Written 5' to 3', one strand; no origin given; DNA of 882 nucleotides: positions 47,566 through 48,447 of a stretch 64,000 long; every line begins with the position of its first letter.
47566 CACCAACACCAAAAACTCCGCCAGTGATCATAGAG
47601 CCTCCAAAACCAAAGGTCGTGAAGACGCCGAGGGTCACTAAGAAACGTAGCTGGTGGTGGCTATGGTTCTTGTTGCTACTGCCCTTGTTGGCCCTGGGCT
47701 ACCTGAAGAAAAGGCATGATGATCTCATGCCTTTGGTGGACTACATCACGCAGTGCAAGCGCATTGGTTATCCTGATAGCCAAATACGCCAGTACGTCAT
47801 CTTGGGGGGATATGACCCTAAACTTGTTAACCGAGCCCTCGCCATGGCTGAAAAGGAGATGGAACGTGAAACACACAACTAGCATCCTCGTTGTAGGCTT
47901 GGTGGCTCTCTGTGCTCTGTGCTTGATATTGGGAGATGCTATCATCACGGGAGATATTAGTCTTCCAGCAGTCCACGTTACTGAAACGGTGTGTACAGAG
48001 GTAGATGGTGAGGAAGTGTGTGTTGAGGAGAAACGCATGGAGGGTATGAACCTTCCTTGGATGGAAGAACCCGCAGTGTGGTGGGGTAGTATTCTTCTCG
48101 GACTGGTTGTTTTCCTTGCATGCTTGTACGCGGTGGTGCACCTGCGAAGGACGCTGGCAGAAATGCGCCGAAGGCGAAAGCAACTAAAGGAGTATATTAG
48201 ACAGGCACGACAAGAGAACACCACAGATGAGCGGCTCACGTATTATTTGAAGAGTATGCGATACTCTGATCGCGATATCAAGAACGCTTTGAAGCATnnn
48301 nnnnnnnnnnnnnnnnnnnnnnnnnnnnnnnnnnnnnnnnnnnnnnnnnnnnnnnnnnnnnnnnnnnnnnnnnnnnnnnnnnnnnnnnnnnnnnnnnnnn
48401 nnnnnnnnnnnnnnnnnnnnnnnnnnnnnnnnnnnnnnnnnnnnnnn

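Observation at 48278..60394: Three paralogous small basic proteins bracket giant gene 3 in one operon; paralog B carries the giant protein's own C-terminal tail motif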

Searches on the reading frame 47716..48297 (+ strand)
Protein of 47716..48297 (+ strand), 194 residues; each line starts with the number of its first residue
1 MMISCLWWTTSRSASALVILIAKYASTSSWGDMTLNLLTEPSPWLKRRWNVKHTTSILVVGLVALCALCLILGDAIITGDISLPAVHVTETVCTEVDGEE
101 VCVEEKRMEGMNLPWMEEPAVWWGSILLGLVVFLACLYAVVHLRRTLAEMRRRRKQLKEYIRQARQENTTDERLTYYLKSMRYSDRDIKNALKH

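Call 50: search_protein_families(library=pfam, proteins=[window:47716-48297:+], max_evalue=0.01)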
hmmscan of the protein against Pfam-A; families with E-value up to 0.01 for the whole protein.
window:47716-48297:+ (194 aa): 1 family
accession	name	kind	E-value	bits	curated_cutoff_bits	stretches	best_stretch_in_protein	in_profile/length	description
PF14316.11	DUF4381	-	0.0015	19.2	27.2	1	119-175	17-70/145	Domain of unknown function (DUF4381)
